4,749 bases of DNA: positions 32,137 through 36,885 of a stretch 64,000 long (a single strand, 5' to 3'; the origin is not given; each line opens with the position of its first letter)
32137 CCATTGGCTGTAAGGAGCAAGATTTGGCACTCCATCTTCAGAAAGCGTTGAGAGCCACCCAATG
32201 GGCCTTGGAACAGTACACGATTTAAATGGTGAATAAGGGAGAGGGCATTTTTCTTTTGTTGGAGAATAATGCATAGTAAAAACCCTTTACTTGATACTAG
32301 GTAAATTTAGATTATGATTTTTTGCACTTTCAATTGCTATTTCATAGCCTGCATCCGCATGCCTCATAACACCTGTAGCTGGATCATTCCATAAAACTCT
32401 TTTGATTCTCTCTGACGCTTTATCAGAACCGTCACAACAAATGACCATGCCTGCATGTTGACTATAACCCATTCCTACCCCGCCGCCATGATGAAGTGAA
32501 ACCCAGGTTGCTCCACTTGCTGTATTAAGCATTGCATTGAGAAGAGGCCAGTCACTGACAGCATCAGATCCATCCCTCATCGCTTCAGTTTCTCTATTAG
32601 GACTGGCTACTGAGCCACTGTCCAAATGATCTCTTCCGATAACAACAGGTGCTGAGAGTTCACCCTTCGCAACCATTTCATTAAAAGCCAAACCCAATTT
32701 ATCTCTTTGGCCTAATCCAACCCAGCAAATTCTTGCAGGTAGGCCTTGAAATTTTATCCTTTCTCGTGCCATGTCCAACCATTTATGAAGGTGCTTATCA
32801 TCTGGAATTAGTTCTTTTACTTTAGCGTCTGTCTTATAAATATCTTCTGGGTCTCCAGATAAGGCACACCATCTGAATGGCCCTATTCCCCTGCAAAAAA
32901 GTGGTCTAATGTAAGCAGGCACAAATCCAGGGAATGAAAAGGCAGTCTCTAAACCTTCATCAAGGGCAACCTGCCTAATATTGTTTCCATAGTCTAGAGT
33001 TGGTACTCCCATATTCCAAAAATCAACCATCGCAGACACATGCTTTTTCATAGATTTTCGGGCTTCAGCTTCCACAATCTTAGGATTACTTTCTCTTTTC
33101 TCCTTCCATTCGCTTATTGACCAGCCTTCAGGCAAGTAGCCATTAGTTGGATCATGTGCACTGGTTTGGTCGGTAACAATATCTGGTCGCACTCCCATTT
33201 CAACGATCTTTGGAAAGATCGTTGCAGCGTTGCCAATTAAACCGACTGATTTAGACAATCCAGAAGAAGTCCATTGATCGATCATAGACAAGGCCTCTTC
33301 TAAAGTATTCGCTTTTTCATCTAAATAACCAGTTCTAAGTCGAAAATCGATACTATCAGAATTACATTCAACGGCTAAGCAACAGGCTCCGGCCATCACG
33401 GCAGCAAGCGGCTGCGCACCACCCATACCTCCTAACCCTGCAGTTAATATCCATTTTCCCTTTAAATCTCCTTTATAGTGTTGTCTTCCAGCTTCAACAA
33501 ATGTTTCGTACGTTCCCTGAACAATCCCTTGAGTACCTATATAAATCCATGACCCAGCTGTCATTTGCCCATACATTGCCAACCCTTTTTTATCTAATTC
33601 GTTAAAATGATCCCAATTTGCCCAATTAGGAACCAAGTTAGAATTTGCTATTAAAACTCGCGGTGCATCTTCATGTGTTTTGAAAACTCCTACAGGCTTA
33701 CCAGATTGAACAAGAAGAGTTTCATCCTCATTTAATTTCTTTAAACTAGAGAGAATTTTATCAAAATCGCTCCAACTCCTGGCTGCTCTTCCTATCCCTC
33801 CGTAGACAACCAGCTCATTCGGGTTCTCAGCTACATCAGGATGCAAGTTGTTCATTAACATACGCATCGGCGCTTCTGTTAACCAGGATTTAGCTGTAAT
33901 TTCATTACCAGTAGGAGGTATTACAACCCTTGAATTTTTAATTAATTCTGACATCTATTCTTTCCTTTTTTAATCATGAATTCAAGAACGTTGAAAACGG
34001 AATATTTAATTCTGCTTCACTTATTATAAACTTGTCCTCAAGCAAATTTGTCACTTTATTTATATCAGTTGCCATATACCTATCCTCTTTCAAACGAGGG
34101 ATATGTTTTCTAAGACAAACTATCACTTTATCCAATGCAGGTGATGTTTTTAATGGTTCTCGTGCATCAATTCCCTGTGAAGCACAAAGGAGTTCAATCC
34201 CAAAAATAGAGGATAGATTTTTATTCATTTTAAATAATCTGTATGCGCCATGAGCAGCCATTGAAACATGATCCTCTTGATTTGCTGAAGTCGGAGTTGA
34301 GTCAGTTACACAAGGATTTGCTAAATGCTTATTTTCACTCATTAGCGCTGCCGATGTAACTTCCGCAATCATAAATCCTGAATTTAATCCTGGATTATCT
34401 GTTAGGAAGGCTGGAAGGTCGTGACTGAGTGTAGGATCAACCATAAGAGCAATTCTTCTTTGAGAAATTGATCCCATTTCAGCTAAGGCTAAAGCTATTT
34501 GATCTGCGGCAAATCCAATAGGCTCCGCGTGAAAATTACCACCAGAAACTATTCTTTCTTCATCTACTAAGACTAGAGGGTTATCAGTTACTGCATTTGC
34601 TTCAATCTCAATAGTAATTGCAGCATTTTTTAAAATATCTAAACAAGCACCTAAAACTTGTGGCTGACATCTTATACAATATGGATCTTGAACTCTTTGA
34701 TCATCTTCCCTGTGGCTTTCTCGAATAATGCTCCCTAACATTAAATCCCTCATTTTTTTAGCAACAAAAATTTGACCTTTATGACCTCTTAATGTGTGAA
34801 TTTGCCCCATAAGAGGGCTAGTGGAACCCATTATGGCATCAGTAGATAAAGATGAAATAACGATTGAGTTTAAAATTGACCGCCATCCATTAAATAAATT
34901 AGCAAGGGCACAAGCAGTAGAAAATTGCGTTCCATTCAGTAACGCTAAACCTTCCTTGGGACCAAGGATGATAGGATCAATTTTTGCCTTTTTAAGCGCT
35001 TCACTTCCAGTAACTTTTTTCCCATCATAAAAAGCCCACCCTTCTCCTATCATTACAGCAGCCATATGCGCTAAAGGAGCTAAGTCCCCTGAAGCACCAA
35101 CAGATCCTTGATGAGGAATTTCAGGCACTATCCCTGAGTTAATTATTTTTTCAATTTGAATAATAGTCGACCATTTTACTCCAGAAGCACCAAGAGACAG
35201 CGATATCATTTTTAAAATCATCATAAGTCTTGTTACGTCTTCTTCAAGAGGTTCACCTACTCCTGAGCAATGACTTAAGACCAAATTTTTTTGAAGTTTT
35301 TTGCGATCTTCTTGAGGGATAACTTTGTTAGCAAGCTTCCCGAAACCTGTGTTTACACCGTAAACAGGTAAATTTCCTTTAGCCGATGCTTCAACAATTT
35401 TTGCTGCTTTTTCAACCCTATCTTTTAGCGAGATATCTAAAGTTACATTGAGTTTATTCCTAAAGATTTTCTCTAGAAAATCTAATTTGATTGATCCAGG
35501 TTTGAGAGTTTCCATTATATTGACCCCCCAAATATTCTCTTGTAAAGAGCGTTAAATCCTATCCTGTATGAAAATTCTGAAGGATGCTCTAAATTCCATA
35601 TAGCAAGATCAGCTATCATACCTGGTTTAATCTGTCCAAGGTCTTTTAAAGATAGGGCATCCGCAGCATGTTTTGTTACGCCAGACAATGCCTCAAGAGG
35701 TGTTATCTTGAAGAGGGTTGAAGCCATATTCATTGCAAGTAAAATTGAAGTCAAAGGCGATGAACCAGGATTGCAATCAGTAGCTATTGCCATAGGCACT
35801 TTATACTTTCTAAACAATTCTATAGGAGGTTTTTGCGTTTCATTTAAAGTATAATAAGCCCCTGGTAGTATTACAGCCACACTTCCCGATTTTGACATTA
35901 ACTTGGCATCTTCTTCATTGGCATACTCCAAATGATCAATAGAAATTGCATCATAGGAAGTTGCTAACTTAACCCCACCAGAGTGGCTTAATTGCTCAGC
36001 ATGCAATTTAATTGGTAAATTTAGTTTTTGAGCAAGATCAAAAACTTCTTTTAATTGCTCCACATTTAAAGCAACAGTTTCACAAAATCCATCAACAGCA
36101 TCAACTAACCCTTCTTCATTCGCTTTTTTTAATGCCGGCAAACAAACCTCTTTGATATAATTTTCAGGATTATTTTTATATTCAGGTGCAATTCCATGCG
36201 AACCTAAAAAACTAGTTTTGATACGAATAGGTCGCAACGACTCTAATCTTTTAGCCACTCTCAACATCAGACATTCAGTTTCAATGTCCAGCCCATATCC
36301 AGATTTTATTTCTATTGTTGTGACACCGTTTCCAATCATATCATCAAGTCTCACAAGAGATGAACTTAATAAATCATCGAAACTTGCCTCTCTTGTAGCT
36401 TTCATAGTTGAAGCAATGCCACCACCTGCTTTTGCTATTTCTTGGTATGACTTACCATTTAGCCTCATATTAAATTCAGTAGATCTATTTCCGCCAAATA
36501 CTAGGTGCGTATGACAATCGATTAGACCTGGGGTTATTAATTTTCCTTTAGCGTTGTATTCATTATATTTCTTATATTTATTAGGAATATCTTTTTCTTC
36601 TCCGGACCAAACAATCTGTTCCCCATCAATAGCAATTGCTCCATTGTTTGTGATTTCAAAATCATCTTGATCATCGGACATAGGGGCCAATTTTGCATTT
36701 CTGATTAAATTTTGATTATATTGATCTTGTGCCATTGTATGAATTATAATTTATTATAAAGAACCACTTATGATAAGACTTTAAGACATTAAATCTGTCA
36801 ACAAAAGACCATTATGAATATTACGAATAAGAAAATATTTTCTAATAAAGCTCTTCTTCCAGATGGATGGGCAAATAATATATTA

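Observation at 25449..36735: The histidine-utilisation operon runs on into a six-gene module (flavin reductase, OCD, MIO-less lyase, MttB, Rieske oxygenase, DMT permease)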

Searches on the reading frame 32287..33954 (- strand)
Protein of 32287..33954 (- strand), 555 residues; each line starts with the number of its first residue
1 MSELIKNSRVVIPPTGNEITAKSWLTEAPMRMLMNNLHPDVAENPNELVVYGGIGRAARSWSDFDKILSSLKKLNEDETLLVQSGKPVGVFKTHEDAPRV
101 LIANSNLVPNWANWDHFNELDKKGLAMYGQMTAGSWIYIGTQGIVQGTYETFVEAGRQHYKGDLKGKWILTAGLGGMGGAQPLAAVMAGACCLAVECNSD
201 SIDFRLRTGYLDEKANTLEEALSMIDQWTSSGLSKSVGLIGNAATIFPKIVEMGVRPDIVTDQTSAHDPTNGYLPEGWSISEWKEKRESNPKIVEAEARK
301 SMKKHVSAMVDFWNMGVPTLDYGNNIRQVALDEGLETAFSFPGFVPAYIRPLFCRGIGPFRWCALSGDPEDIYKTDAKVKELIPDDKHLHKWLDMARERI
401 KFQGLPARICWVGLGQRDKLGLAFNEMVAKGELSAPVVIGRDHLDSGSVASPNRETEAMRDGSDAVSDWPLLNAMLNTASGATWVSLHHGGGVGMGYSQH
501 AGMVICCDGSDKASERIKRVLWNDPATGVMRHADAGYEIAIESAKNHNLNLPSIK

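Call 4: search_protein_families(library=pfam, proteins=[window:32287-33954:-])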
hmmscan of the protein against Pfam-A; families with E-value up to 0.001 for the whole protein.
window:32287-33954:- (555 aa): 3 families
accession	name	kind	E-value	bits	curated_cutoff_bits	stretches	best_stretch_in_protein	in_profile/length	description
PF17392.7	Urocanase_C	-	4.5e-93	310.6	23.6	1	351-545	1-195/196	Urocanase C-terminal domain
PF01175.24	Urocanase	-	2.6e-85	285.7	23.2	1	140-348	1-209/209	Urocanase Rossmann-like domain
PF17391.7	Urocanase_N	-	2.5e-59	199.1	23.2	1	14-137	4-127/127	Urocanase N-terminal domain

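Call 5: search_protein_families(library=ncbifam, proteins=[window:32287-33954:-])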
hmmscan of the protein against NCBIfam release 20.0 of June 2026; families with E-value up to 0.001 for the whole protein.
window:32287-33954:- (555 aa): 3 families
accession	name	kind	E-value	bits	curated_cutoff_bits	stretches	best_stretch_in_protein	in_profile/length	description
TIGR01228.2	hutU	equivalog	5e-286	949.6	375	1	13-552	5-544/545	urocanate hydratase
NF058531.1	CH3_S_urocan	exception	1.5e-207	690.3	880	1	15-549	7-534/535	S-methyl thiourocanate hydratase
NF058530.1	thiouroc_hyd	equivalog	4.4e-202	672.4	930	1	19-549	2-530/535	thiourocanate hydratase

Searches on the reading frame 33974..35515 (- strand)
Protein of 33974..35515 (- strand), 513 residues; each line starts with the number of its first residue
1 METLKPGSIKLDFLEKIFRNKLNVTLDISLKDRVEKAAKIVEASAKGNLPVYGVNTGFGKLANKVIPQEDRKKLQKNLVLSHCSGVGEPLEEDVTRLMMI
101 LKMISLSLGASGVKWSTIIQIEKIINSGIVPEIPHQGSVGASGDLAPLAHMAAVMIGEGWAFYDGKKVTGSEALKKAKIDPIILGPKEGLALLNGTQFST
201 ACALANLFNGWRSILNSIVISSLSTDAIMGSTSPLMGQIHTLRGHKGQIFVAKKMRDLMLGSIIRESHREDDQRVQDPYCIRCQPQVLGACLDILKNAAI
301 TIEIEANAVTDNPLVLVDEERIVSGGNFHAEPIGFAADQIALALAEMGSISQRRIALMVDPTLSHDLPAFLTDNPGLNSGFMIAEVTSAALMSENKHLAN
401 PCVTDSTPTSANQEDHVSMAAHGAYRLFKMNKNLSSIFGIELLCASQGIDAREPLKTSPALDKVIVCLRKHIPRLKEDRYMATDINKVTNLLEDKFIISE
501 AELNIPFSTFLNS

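Call 4: search_protein_families(library=pfam, proteins=[window:33974-35515:-])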
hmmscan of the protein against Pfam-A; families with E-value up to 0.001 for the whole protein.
window:33974-35515:- (513 aa): 1 family
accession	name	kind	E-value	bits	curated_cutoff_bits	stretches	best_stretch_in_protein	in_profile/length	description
PF00221.24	Lyase_aromatic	-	4.9e-176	586.4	27.3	1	11-469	3-465/466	Aromatic amino acid lyase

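Call 5: search_protein_families(library=ncbifam, proteins=[window:33974-35515:-])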
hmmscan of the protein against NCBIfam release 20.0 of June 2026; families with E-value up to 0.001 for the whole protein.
window:33974-35515:- (513 aa): 8 families
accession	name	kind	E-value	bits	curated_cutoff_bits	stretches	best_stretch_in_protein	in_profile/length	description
NF006871.0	PRK09367.1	subfamily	7.2e-205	681.4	524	1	3-498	5-498/505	histidine ammonia-lyase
TIGR01225.1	hutH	equivalog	2.8e-194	646.3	539.15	1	3-502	2-499/506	histidine ammonia-lyase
TIGR03832.1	Tyr_2_3_mutase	equivalog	1e-105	354.2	501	1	9-492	6-507/507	tyrosine 2,3-aminomutase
TIGR04475.1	Phe_D_beta_mut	equivalog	1.8e-101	340.4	800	1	8-490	9-507/510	phenylalanine aminomutase (D-beta-phenylalanine forming)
NF053541.1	FlxA_rubin_TAL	equivalog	1.2e-95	320.9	700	1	10-493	2-497/498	flexirubin biosynthesis tyrosine ammonia-lyase FlxA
TIGR01226.1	phe_am_lyase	equivalog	6.9e-78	262.6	519.15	1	19-466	50-516/680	phenylalanine ammonia-lyase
NF041222.1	BagA_FevW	exception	3.5e-63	214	1000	1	49-495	49-517/529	bagremycin/ferroverdin biosynthesis tyrosine ammonia-lyase BagA/FevW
TIGR04473.1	taxol_Phe_23mut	exception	4.6e-53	180.5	1250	1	23-452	50-497/687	phenylalanine aminomutase (L-beta-phenylalanine forming)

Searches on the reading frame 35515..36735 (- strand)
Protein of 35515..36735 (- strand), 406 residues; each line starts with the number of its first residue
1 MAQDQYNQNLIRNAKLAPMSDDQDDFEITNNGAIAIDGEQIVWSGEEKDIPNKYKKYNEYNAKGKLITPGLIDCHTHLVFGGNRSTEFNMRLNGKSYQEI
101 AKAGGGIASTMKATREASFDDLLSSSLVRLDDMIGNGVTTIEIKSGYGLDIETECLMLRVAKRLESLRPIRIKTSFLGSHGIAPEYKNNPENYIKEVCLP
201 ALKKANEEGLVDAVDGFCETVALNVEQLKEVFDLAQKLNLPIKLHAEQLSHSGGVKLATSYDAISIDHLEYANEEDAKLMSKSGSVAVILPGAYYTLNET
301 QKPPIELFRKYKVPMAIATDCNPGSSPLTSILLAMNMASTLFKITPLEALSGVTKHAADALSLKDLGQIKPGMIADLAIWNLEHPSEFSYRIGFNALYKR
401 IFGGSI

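Call 4: search_protein_families(library=pfam, proteins=[window:35515-36735:-])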
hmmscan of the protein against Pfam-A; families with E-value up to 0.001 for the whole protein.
window:35515-36735:- (406 aa): 2 families
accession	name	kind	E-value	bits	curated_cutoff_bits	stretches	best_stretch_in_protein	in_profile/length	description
PF01979.26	Amidohydro_1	-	1.6e-18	67.5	25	1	67-385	2-322/345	Amidohydrolase family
PF07969.17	Amidohydro_3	-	5.3e-14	53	29.7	2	224-381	260-445/472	Amidohydrolase family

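Call 5: search_protein_families(library=ncbifam, proteins=[window:35515-36735:-])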
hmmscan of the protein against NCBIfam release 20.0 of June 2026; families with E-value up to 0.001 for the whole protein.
window:35515-36735:- (406 aa): 44 families (the best 25 are shown)
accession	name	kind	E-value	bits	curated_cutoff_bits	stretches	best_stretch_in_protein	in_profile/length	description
TIGR01224.1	hutI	equivalog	3.4e-129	431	298.15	1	30-405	2-376/377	imidazolonepropionase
NF006269.1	PRK08418.1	equivalog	7.9e-17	61.1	320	2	23-152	13-130/408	aminofutalosine deaminase family hydrolase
NF006679.0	PRK09228.1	subfamily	1.5e-14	53.6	351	2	15-78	15-79/433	guanine deaminase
NF006055.0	PRK08203.1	equivalog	2.4e-13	49.5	532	2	8-79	5-72/455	8-oxoguanine deaminase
TIGR02967.1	guan_deamin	equivalog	1.6e-12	47.1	375.4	1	268-387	245-367/401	guanine deaminase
NF006689.0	PRK09237.1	equivalog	2.2e-12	46.2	371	2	308-384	262-339/383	amidohydrolase/deacetylase family metallohydrolase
NF051886.1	XaaProDiPepCaul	equivalog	1.8e-11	43.7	500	2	29-91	16-75/398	Xaa-Pro dipeptidase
NF005540.0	PRK07203.1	equivalog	3.2e-11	42.5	444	1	23-141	13-125/444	putative aminohydrolase SsnA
TIGR03314.1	Se_ssnA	subfamily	4.6e-11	42.2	455.5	1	10-142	2-125/441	putative selenium metabolism protein SsnA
NF005557.0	PRK07228.1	equivalog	9e-10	37.8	522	1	11-80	5-67/445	5'-deoxyadenosine deaminase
NF005552.0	PRK07213.1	equivalog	9.1e-10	37.9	294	1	44-383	26-352/382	chlorohydrolase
NF004801.0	PRK06151.1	subfamily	1.5e-09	37.2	416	0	308-385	326-406/491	chlorohydrolase family protein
NF006549.0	PRK09045.1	equivalog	1.2e-08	34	540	1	27-78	25-76/444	TRZ/ATZ family hydrolase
TIGR02318.1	phosphono_phnM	equivalog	2.4e-08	33.3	390.55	0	326-380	305-356/376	phosphonate metabolism protein PhnM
NF006056.0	PRK08204.1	subfamily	2.8e-08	33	391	1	7-141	3-120/449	hypothetical protein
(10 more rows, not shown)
